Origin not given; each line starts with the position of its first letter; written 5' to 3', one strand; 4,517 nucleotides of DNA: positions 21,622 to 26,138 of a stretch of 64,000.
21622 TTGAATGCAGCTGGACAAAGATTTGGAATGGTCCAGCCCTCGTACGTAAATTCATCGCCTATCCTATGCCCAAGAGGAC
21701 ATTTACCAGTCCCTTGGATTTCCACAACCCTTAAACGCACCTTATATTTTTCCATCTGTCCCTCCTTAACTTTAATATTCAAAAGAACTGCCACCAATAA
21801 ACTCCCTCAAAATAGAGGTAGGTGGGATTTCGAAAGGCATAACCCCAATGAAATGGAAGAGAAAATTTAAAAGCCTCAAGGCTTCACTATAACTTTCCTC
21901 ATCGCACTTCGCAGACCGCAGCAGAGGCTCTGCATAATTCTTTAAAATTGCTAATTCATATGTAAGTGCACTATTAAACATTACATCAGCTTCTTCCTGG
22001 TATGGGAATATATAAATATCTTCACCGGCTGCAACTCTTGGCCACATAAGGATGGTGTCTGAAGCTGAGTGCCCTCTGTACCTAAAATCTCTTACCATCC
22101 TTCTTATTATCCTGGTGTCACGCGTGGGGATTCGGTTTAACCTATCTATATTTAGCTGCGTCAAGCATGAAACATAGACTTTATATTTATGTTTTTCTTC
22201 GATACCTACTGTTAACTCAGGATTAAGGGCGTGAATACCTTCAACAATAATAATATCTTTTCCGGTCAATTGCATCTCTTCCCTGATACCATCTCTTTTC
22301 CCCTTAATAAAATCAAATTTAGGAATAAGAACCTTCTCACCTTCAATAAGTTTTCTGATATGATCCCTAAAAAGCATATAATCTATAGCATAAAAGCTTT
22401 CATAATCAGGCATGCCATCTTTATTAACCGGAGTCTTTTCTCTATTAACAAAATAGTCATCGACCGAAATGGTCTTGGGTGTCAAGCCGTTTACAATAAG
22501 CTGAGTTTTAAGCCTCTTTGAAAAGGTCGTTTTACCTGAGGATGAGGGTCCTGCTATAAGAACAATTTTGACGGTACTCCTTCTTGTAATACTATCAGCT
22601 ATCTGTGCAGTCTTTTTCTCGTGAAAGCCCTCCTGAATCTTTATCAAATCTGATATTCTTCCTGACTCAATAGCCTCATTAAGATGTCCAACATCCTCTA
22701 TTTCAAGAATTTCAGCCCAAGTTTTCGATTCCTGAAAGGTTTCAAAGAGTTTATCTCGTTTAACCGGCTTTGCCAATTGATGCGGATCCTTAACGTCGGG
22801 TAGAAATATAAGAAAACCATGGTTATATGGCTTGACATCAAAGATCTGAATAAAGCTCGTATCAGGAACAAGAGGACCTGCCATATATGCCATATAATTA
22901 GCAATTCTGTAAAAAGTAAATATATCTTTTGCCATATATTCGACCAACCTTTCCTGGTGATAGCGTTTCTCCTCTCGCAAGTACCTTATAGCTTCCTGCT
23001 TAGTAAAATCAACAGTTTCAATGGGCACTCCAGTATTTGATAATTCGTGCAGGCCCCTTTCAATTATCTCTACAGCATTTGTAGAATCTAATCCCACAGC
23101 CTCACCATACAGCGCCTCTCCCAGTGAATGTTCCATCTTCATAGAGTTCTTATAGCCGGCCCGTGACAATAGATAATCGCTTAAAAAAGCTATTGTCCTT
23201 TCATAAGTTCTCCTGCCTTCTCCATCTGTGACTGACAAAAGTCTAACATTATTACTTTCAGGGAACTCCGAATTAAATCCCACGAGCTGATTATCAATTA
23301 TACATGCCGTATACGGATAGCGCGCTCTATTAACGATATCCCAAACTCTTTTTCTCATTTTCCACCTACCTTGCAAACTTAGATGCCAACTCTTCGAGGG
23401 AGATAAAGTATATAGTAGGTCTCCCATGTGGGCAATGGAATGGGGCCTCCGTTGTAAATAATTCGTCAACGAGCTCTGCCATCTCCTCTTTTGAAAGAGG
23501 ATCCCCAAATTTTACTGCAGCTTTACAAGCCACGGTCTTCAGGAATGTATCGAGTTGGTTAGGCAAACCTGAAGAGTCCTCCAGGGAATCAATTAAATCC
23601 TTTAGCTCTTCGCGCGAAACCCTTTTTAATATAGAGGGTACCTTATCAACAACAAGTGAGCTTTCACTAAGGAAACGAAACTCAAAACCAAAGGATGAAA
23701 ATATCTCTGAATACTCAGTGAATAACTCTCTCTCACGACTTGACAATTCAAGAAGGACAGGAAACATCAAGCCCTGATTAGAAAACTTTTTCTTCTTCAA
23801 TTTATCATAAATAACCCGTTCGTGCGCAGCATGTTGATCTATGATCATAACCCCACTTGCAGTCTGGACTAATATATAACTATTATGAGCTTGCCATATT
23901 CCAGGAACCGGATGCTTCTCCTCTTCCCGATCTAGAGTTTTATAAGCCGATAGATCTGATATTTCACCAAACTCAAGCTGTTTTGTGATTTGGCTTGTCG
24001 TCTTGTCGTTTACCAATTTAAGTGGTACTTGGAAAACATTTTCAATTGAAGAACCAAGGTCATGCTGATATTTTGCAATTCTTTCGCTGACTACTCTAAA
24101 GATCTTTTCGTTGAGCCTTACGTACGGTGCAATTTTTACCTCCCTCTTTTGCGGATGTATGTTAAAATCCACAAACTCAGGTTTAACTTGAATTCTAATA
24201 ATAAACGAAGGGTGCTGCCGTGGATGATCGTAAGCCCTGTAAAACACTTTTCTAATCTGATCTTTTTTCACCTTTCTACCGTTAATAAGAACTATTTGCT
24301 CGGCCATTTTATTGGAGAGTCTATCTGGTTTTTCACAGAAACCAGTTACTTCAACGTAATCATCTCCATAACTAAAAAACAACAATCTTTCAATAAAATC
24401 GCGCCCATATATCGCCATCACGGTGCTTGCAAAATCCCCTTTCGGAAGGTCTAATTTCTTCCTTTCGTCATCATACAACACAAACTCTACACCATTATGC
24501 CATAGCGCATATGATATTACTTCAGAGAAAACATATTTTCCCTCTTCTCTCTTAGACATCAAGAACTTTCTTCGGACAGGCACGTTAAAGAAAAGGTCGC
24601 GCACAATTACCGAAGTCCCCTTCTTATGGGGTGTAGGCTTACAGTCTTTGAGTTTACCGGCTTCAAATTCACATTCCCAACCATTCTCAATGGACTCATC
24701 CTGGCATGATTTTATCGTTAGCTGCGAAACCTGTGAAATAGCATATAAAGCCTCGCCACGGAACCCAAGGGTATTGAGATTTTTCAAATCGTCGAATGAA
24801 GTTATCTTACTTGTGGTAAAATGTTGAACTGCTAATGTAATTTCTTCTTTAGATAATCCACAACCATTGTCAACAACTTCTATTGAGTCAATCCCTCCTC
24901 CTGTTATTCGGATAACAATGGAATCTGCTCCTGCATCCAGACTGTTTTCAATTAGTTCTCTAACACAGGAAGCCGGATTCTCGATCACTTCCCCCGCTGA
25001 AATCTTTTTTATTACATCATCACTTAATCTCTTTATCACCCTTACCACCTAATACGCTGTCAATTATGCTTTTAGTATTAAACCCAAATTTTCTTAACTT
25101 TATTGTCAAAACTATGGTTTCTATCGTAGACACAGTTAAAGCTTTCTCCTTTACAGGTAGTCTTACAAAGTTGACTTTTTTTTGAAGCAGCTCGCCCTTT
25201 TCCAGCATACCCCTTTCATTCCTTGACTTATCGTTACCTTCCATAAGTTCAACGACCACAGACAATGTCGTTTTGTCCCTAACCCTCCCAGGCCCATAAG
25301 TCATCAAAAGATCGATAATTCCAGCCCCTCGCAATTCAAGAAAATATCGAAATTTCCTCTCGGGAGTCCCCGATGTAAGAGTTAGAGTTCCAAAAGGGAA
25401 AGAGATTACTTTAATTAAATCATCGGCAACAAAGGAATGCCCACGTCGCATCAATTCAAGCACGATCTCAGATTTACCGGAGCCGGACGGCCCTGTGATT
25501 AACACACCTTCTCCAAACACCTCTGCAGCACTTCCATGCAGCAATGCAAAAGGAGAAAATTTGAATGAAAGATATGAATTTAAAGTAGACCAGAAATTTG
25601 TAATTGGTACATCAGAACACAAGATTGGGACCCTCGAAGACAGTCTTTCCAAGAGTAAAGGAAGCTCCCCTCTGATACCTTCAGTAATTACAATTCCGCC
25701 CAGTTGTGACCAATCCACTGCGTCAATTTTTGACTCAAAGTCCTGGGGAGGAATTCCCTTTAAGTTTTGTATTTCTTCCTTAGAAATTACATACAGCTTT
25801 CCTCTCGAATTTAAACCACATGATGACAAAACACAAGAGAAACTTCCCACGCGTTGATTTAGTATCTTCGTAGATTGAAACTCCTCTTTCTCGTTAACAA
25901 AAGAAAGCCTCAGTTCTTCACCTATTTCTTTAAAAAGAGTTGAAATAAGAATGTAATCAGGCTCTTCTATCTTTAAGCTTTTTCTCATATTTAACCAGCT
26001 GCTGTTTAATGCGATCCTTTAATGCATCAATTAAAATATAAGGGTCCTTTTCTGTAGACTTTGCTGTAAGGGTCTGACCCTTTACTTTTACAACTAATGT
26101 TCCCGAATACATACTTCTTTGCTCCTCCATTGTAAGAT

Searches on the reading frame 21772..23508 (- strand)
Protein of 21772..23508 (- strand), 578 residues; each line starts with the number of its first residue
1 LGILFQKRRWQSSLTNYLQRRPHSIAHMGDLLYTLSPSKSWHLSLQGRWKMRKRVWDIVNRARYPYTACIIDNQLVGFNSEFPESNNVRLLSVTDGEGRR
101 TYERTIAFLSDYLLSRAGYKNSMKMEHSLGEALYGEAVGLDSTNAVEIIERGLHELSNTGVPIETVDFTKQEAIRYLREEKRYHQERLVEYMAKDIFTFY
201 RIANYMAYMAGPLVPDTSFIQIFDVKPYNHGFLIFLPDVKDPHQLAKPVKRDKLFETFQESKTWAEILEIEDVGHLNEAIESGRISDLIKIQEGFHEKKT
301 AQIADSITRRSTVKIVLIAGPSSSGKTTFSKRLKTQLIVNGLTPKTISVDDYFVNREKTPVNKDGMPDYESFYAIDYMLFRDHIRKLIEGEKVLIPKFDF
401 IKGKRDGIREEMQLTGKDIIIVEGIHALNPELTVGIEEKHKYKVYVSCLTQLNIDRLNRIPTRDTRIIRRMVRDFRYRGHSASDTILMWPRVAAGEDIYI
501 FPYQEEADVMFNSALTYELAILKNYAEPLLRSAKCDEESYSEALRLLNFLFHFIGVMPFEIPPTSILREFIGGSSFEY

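Call 76: search_protein_families(library=pfam, proteins=[window:21772-23508:-], max_evalue=0.000001)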
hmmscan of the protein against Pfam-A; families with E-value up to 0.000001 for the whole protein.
window:21772-23508:- (578 aa): 1 family
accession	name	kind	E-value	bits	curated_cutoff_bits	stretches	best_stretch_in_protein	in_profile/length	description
PF00485.24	PRK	-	8.6e-19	68.6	22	1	316-514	2-190/196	Phosphoribulokinase / Uridine kinase family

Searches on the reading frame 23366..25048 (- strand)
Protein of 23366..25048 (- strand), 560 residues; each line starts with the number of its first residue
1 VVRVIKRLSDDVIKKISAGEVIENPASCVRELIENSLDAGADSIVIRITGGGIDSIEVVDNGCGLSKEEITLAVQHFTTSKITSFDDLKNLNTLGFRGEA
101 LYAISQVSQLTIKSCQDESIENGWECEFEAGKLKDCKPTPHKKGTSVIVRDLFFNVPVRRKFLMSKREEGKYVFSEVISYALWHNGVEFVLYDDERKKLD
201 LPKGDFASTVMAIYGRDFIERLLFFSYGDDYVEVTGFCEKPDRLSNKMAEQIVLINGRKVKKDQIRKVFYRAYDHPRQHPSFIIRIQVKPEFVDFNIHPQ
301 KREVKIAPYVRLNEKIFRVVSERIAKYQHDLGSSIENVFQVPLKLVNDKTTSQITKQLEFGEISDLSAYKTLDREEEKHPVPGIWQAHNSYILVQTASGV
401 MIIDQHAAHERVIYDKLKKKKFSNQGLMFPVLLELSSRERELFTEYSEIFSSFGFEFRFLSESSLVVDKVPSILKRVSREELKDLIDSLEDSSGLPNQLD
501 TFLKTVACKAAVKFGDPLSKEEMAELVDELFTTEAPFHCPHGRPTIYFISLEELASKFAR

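Call 76: search_protein_families(library=pfam, proteins=[window:23366-25048:-], max_evalue=0.000001)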
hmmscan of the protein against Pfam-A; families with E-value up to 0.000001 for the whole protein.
window:23366-25048:- (560 aa): 3 families
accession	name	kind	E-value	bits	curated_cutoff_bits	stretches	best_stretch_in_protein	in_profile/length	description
PF08676.16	MutL_C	-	8.8e-32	110.2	25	1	385-518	2-142/142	MutL C terminal dimerisation domain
PF01119.25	DNA_mis_repair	-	2.3e-22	79.3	26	1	211-323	2-117/119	DNA mismatch repair protein, C-terminal domain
PF13589.12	HATPase_c_3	-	4.4e-08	33.7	25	1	27-118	5-96/137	Histidine kinase-, DNA gyrase B-, and HSP90-like ATPase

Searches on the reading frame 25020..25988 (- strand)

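Call 76: search_protein_families(library=pfam, proteins=[window:25020-25988:-], max_evalue=0.000001)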
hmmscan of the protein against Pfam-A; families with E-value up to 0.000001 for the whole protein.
window:25020-25988:- (322 aa): 1 family
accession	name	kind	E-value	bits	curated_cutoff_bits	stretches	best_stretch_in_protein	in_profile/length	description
PF07475.17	Hpr_kinase_C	-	2.4e-35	122.1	33.3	1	144-308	3-166/171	HPr Serine kinase C-terminal domain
